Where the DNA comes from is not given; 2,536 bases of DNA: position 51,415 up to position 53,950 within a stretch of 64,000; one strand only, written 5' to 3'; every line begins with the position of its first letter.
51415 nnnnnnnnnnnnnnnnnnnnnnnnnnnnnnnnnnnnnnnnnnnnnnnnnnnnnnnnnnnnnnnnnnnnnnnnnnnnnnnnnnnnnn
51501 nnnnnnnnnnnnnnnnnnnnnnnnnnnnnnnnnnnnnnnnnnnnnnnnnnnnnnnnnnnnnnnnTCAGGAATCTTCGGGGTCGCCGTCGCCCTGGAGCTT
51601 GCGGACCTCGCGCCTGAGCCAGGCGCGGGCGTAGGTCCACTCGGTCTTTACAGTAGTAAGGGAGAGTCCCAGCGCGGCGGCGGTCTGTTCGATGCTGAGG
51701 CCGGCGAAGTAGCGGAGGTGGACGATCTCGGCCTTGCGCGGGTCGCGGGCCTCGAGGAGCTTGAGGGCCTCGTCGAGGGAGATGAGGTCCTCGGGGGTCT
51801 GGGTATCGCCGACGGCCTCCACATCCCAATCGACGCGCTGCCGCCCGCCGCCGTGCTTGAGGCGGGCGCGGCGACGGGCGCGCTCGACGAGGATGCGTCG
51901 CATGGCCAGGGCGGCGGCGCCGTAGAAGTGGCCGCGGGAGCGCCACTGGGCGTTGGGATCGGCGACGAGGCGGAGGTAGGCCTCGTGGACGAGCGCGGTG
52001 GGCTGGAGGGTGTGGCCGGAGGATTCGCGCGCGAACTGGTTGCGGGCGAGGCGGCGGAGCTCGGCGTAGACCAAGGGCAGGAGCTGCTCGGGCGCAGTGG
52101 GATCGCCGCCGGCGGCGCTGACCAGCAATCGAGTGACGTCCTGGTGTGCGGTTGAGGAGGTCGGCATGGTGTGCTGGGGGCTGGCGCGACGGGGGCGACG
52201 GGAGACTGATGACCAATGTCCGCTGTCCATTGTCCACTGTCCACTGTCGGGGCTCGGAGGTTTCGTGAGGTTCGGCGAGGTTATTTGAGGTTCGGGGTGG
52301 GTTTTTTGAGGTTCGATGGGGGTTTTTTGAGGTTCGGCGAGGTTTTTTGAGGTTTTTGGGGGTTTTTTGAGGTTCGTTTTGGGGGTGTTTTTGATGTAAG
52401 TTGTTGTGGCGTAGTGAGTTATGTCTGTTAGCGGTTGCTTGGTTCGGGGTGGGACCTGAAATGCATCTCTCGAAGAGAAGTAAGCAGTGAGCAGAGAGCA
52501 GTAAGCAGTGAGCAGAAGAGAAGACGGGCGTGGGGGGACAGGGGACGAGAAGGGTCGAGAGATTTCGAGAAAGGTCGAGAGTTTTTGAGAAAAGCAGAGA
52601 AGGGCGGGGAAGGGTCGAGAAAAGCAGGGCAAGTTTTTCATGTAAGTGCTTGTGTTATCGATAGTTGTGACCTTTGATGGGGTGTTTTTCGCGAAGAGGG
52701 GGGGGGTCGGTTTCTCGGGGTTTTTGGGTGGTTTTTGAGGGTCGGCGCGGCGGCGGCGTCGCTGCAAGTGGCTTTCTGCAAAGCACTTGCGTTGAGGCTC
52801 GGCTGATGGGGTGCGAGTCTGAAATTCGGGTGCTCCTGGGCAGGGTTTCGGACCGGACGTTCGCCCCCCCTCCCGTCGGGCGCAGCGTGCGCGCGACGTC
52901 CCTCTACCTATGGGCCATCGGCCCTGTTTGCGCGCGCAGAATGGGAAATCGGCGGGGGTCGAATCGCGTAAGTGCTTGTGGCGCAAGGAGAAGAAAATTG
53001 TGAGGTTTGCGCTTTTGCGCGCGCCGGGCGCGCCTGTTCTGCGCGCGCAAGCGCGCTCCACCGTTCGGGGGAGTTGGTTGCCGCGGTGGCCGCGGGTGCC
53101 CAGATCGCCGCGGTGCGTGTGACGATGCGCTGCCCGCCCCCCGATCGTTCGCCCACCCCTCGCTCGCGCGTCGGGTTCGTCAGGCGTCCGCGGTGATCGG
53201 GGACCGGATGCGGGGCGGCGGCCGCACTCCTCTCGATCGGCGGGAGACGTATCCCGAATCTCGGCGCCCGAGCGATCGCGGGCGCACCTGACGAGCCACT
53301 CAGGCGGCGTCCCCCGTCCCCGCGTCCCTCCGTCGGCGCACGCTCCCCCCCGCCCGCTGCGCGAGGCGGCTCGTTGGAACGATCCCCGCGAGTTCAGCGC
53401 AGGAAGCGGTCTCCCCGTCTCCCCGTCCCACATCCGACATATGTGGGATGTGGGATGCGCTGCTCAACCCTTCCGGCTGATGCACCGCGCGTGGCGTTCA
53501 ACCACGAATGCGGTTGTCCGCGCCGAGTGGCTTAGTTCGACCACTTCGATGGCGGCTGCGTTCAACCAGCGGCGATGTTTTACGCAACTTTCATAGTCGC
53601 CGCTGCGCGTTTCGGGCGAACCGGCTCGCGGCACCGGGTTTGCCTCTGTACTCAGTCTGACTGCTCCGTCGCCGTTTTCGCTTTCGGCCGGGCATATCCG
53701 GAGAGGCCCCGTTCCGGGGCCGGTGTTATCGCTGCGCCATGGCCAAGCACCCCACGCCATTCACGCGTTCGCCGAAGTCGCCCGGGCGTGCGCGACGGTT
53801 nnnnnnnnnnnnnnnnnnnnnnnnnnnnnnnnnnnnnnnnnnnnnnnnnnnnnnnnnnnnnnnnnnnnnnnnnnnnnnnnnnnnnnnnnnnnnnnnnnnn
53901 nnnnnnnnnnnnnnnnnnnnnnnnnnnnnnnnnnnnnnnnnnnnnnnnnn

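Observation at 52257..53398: Copy B of the element sits 90 nt upstream of an ECF sigma / Ser-Thr kinase operon and reads through into it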

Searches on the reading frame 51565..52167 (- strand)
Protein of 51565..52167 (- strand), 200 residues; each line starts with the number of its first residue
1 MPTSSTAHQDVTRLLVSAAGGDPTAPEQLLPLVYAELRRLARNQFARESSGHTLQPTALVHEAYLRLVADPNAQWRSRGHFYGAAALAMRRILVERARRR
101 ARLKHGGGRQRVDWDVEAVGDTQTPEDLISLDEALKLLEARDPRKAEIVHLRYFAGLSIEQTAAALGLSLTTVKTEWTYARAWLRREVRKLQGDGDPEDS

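Call 11: search_protein_families(library=pfam, proteins=[window:51565-52167:-])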
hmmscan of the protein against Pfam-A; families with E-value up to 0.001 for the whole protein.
window:51565-52167:- (200 aa): 4 families
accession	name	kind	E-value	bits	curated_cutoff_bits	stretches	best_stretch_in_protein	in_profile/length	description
PF07638.17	Sigma70_ECF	-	2.6e-58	197.4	21.1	1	9-189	2-184/185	ECF sigma factor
PF04545.22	Sigma70_r4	-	5.5e-07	29.4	24.1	1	142-185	6-49/50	Sigma-70, region 4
PF08281.18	Sigma70_r4_2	-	8.6e-07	29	25.7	1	142-181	12-51/54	Sigma-70, region 4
PF13384.12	HTH_23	-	0.00084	19.5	24.6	0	140-174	2-35/50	Homeodomain-like domain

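Call 12: find_encoding_contigs(protein=window:51565-52167:-, flank=10000, max_places=10)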
Protein window:51565-52167:- (200 aa): no gene with exactly this product is on record in the collection.

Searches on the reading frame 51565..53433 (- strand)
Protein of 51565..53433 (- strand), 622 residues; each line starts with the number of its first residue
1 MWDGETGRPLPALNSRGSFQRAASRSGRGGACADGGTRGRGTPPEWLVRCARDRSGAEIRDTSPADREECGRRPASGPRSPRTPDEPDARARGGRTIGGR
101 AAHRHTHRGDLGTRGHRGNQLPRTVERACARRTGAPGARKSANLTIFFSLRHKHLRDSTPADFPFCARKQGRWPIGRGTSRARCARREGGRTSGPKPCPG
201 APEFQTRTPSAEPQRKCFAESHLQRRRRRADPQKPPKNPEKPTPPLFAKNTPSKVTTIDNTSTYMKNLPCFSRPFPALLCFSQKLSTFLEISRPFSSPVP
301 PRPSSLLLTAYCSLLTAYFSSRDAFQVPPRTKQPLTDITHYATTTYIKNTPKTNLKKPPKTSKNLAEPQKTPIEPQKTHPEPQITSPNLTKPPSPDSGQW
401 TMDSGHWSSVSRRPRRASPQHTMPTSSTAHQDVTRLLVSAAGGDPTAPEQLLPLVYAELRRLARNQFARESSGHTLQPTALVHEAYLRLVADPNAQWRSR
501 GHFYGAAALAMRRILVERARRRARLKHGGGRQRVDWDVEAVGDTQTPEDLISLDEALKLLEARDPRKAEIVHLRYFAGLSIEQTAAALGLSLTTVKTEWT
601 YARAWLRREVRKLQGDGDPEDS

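Call 15: find_encoding_contigs(protein=window:51565-53433:-, flank=10000, max_places=10)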
Protein window:51565-53433:- (622 aa): no gene with exactly this product is on record in the collection.

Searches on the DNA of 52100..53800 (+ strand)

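Call 20: search_rna_families(source=window, start=52100, end=53800, threshold=evalue, max_evalue=10)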
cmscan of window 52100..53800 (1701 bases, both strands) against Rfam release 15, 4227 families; matches with E-value up to 10: 3.
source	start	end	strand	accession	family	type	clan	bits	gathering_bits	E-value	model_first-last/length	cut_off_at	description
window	53206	53286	-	RF02489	GlsR26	Gene; snRNA; snoRNA; HACA-box;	-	22.2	100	0.18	1-114/114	no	Small nucleolar RNA GlsR26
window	52817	52855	+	RF03994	mir-7558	Gene; miRNA;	-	17.9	80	3.7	1-51/51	no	mir-7558 microRNA precursor family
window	53424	53457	+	RF00756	mir-299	Gene; miRNA;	-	16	67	7.2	15-49/63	no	mir-299 microRNA precursor family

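Call 73: search_dna_similar(query=window:52257-53400:+, collection=plasmids, mode=distant, max_rows=10)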
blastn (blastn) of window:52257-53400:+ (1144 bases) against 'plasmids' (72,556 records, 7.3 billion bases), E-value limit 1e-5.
No match.

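Call 74: search_dna_similar(query=window:52257-53400:+, collection=phages, mode=distant, max_rows=10)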
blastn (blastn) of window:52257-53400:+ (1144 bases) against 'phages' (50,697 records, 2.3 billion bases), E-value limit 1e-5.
No match.

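Call 82: search_rna_families(sources=[L001, L002, L004, L005, L011], threshold=gathering)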
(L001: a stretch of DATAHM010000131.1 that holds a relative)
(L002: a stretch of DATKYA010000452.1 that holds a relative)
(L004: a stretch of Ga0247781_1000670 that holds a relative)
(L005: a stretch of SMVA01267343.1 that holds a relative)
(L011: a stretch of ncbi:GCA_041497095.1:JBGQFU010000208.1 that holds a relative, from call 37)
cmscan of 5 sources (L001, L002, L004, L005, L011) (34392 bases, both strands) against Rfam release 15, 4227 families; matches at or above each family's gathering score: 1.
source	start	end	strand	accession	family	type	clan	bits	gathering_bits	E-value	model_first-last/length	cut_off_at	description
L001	2608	2680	+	RF00005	tRNA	Gene; tRNA;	CL00001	78.8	29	6.2e-16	1-71/71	no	tRNA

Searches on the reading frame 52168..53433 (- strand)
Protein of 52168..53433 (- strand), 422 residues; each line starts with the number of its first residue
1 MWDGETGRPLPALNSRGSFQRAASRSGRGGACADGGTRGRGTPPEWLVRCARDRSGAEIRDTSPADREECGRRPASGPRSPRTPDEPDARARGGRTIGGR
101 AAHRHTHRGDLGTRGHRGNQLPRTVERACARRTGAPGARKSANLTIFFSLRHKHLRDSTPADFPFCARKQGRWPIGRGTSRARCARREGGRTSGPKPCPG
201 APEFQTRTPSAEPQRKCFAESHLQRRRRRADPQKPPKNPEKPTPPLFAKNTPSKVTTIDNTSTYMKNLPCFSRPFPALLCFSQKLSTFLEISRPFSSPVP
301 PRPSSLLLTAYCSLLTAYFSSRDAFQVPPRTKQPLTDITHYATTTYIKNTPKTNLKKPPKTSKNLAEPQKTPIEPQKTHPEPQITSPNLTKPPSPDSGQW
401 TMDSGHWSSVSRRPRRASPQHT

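Call 36: find_homologous_proteins(query=window:52168-53433:-, max_evalue=0.001)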
Query window:52168-53433:- (422 aa): 2 proteins with E <= 0.001 among 8000 candidates.
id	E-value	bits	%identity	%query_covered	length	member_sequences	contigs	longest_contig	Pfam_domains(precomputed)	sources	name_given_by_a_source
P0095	7.7e-54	202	54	46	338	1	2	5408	-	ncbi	-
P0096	7.7e-23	99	49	36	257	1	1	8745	-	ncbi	-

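Call 37: find_encoding_contigs(protein=P0095, flank=10000, max_places=5)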
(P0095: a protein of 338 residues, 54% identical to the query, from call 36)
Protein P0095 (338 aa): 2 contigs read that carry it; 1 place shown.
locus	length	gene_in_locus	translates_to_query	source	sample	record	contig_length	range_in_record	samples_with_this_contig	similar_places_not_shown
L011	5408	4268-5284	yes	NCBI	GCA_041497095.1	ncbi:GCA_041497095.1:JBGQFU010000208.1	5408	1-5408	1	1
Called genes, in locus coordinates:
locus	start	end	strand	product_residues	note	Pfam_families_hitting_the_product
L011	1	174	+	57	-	?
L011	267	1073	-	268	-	-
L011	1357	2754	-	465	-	PF22725:GFO_IDH_MocA_C3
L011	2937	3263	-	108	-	-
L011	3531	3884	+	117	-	PF07411:DUF1508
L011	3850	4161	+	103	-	-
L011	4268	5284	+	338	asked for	-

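Call 38: find_encoding_contigs(protein=P0096, flank=10000, max_places=5)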
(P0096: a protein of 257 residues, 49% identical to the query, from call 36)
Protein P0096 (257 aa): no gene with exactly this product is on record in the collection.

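Call 40: list_cluster_members(proteins=[P0095, P0096, P0001])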
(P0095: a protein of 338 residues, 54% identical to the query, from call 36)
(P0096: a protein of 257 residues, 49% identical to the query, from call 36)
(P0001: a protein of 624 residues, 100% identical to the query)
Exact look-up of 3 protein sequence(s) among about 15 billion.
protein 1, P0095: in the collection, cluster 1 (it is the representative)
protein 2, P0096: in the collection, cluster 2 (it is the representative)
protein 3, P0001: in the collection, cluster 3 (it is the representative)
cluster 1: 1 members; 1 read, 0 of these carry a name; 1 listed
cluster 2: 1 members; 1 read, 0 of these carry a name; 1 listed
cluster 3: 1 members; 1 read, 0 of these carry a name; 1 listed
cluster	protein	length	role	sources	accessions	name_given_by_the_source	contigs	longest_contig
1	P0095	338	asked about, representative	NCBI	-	-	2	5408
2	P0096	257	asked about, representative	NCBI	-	-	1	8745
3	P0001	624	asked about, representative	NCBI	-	-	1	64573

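Call 80: search_protein_families(library=pfam, proteins=[window:52168-53433:-, P0095, P0096, L011:3531-3884:+, L011:3850-4161:+], max_evalue=0.01)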
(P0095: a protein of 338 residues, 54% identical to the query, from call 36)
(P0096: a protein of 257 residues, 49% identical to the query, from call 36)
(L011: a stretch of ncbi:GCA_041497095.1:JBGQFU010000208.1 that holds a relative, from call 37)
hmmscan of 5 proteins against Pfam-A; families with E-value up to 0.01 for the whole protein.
window:52168-53433:- (422 aa): 0 families

P0095 (338 aa): 0 families

P0096 (257 aa): 0 families

L011:3531-3884:+ (117 aa): 1 family
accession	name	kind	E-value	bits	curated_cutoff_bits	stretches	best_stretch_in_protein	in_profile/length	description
PF07411.17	DUF1508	-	1.8e-22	79.4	22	2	62-102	3-43/48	Domain of unknown function (DUF1508)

L011:3850-4161:+ (103 aa): 0 families
